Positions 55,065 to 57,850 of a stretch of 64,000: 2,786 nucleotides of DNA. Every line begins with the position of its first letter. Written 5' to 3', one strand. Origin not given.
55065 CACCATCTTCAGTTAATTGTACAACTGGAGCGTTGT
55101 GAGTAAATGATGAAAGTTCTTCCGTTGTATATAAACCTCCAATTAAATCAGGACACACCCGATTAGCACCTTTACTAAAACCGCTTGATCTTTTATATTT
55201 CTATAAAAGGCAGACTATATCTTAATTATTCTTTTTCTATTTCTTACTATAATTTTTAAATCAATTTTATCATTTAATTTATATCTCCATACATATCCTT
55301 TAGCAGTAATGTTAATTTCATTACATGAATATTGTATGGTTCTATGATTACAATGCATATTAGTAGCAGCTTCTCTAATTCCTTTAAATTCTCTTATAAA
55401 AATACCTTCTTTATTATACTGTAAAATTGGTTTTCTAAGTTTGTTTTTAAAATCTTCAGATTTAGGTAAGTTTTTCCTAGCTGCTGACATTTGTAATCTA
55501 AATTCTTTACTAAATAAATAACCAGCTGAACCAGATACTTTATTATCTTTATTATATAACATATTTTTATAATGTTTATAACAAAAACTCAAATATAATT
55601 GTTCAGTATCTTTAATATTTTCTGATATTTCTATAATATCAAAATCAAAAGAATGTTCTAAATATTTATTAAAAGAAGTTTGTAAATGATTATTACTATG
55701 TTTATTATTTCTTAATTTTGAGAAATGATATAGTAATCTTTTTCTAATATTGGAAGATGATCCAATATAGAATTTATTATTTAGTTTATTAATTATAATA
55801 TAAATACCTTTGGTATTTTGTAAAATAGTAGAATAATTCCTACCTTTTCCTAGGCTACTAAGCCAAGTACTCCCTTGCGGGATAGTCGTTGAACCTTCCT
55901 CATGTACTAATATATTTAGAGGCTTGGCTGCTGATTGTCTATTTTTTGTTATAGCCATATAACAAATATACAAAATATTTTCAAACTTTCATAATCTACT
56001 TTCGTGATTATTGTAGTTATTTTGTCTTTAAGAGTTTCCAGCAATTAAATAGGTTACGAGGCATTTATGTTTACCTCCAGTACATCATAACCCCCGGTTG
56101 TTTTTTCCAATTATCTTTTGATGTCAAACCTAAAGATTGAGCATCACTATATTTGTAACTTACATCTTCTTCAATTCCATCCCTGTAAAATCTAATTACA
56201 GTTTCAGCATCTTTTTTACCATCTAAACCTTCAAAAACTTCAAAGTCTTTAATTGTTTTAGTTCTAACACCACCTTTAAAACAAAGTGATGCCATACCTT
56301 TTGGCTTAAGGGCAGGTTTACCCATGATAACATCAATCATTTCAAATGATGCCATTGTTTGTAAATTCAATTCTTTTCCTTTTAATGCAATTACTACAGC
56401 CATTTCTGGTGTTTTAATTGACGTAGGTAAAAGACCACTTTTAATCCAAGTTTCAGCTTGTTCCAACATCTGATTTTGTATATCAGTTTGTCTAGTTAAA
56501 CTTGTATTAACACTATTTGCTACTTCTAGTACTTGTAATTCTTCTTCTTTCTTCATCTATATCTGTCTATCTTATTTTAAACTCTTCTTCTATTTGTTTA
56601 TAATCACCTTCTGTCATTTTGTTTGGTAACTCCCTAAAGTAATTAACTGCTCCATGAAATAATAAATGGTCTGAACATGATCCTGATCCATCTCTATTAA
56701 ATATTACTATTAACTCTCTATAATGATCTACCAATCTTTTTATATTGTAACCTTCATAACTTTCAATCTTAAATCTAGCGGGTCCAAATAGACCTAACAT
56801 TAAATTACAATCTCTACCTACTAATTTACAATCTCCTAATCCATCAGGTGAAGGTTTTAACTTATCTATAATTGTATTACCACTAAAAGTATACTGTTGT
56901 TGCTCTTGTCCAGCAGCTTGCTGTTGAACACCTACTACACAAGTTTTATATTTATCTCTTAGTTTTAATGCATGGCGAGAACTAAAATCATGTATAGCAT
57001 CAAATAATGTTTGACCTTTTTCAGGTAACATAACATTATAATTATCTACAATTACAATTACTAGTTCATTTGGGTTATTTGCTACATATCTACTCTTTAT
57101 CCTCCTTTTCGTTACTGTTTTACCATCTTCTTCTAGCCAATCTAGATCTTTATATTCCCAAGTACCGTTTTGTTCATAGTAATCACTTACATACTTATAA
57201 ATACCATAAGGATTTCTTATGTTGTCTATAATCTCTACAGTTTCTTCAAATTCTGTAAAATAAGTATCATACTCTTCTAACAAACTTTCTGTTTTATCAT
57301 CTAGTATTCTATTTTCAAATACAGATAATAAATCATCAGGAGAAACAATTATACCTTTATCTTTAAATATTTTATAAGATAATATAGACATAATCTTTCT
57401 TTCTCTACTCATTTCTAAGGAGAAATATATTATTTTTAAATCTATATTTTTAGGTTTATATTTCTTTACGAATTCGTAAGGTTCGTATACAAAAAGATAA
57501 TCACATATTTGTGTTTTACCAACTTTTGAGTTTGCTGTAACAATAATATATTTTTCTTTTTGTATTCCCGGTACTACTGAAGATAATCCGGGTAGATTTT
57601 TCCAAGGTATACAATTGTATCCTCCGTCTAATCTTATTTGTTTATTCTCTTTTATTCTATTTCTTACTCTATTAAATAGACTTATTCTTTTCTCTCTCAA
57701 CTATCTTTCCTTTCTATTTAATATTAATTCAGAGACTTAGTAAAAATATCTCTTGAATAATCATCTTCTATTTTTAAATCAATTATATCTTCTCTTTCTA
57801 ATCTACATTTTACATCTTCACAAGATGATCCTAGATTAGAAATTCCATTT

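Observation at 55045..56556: Group I intron with an I-TevI-like GIY-YIG endonuclease splits the RecT/Redbeta-like annealing-protein gene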

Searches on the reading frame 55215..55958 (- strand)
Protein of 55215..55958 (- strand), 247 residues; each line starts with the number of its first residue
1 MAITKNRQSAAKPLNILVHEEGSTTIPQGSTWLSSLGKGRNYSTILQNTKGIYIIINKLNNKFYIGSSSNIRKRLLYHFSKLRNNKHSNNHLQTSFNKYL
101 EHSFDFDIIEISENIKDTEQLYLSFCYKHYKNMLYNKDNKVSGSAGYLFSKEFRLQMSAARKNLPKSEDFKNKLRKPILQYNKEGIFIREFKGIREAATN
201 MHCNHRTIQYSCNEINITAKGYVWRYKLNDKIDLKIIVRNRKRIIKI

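Call 5: search_protein_families(library=pfam, proteins=[window:55218-55958:-], max_evalue=1)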
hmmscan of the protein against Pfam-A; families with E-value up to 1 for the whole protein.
seq(247 aa): 2 families
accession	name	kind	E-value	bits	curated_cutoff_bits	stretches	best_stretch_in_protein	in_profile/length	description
PF01541.30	GIY-YIG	-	6.2e-10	39.7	22.6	1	50-117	2-60/78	GIY-YIG catalytic domain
PF07453.19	NUMOD1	-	8.2e-08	32.7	22.8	1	176-209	1-34/37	NUMOD1 domain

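Call 32: search_protein_families(library=phrogs, proteins=[window:55215-55958:-], max_evalue=0.00001)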
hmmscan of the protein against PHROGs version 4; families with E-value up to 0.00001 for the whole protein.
window:55215-55958:- (247 aa): 5 families
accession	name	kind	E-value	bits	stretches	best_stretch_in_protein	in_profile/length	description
phrog_314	-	DNA, RNA and nucleotide metabolism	3.4e-23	83.4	1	51-229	180-390/574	homing endonuclease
phrog_7168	-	DNA, RNA and nucleotide metabolism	1.7e-17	64.8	1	50-180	2-134/284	homing endonuclease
phrog_19446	-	DNA, RNA and nucleotide metabolism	5e-08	33.8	1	52-119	4-72/254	homing endonuclease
phrog_5123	-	DNA, RNA and nucleotide metabolism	1.8e-06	29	1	52-141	4-91/152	homing endonuclease with GIY-YIG motif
phrog_13862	-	DNA, RNA and nucleotide metabolism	2.6e-06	28.5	1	47-115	25-89/112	endonuclease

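Call 33: find_homologous_proteins(query=window:55215-55958:-, max_evalue=1e-10)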
Query window:55215-55958:- (247 aa): 13 proteins with E <= 1e-10 among 193 candidates.
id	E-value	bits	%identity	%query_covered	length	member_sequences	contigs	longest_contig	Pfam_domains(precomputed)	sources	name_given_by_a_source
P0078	8.7e-159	544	100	100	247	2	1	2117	PF01541.31,PF07453.20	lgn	-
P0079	9.7e-96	338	64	97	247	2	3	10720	PF01541.31,PF07453.20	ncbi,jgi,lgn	jgi:hypothetical protein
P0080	2.0e-26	111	38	90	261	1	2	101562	PF01541.31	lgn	-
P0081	4.9e-20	90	34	91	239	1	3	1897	PF01541.31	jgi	jgi:hypothetical protein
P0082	5.1e-20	90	38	71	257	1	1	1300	PF01541.31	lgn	-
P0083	2.1e-19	88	36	72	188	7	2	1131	PF01541.31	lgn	-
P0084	6.0e-19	86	38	79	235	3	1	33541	PF01541.31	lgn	-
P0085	1.2e-18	85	36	84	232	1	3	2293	PF01541.31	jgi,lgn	jgi:predicted GIY-YIG superfamily endonuclease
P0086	2.1e-18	85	33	66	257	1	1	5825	PF01541.31,PF07453.20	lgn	-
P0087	1.1e-15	76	34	90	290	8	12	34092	PF01541.31,PF07453.20,PF19835.7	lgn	-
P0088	4.1e-14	71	34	72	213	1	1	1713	PF01541.31,PF07453.20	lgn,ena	-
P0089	6.3e-13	67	45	38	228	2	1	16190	PF07460.17,PF01541.31,PF22083.3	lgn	-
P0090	2.7e-12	65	33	76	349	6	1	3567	PF01541.31,PF07453.20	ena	-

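Call 37: find_encoding_contigs(protein=P0080, flank=2500, max_places=1)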
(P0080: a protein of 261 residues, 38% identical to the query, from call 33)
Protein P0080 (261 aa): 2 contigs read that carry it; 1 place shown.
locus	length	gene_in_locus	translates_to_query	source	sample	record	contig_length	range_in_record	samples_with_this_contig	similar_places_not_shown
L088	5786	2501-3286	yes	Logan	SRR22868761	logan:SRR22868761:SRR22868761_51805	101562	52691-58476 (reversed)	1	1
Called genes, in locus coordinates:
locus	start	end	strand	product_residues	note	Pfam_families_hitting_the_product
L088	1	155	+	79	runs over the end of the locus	-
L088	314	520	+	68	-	-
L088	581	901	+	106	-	PF18909:dGTP_diPhyd_N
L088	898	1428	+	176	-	-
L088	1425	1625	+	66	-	PF13730:HTH_36 (weak)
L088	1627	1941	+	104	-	-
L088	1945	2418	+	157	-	PF13479:AAA_24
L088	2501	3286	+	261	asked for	PF01541:GIY-YIG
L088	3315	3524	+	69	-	-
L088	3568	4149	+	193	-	-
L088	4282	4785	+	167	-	-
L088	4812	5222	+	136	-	PF20274:cREC_REC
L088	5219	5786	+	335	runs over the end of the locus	-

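Call 38: find_encoding_contigs(protein=P0087, flank=2500, max_places=1)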
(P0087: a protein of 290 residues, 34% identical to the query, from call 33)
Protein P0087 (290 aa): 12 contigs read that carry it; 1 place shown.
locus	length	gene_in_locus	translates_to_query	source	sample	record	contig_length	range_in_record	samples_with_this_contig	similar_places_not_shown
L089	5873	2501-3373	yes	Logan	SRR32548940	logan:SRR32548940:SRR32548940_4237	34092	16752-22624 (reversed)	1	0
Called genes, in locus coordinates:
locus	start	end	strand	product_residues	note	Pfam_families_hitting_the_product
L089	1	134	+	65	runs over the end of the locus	-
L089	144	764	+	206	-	-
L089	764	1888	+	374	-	PF03796:DnaB_C (faint)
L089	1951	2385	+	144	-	PF13479:AAA_24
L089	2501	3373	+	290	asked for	PF19835:SegE_GIY-YIG (faint), PF01541:GIY-YIG, PF07453:NUMOD1 (faint)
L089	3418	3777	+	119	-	-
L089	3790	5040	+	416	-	-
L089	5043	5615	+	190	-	-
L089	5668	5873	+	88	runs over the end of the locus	-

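Call 39: find_encoding_contigs(protein=P0085, flank=2500, max_places=1)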
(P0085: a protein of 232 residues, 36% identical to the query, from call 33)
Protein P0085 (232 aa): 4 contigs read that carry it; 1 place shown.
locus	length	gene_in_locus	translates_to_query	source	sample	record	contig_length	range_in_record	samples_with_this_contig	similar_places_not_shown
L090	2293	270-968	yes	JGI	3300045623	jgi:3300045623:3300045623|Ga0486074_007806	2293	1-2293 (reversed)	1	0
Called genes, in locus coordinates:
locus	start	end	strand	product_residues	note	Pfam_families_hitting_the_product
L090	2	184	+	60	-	?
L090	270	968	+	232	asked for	PF01541:GIY-YIG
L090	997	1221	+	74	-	-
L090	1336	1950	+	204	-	-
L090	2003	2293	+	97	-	?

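Call 40: find_encoding_contigs(protein=P0081, flank=2500, max_places=1)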
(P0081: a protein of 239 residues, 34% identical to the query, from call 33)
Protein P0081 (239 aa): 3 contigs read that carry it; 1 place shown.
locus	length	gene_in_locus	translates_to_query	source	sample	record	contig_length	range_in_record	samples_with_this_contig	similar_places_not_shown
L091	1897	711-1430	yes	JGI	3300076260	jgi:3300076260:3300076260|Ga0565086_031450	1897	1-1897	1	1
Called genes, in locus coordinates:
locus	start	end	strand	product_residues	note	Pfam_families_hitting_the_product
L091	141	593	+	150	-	PF13479:AAA_24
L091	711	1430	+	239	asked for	PF01541:GIY-YIG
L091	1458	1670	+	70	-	-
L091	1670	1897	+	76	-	?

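Call 55: search_solved_structures(query=window:55215-55958:-, max_evalue=0.01, show_alignments=1)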
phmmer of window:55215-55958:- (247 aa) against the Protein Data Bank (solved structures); distinct sequences matched with E-value up to 0.01: 2.
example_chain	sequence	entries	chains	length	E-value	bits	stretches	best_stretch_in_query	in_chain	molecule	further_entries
1mk0_A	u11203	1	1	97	7.9e-09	38.5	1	50-117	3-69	Intron-associated endonuclease 1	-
1ln0_A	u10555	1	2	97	6.1e-08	35.5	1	50-115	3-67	intron-associated endonuclease 1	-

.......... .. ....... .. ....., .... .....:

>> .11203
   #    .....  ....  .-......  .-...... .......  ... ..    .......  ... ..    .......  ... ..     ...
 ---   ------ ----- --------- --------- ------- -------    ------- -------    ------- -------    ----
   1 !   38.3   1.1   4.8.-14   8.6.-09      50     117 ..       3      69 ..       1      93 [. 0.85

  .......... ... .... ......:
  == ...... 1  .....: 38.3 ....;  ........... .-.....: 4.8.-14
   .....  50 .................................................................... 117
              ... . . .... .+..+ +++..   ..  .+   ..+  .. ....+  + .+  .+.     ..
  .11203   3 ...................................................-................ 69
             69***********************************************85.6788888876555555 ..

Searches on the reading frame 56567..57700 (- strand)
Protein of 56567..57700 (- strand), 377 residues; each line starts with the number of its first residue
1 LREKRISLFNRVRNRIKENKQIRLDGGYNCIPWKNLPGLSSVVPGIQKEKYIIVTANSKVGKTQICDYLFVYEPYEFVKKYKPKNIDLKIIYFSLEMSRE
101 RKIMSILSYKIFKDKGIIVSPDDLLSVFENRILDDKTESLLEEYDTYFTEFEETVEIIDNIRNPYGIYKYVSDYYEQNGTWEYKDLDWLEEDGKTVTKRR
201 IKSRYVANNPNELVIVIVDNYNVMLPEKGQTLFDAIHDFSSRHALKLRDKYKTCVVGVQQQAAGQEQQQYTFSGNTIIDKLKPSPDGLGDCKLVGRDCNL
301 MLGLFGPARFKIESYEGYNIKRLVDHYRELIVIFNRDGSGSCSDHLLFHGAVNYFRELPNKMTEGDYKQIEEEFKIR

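Call 32: search_protein_families(library=phrogs, proteins=[window:56567-57700:-], max_evalue=0.00001)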
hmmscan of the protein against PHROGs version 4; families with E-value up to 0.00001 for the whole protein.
window:56567-57700:- (377 aa): 2 families
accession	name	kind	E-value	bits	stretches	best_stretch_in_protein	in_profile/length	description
phrog_15558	-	unknown function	4.2e-11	43.6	1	109-319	159-356/403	-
phrog_19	-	DNA, RNA and nucleotide metabolism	2.6e-06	27.6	1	32-146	336-439/621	DnaB-like replicative helicase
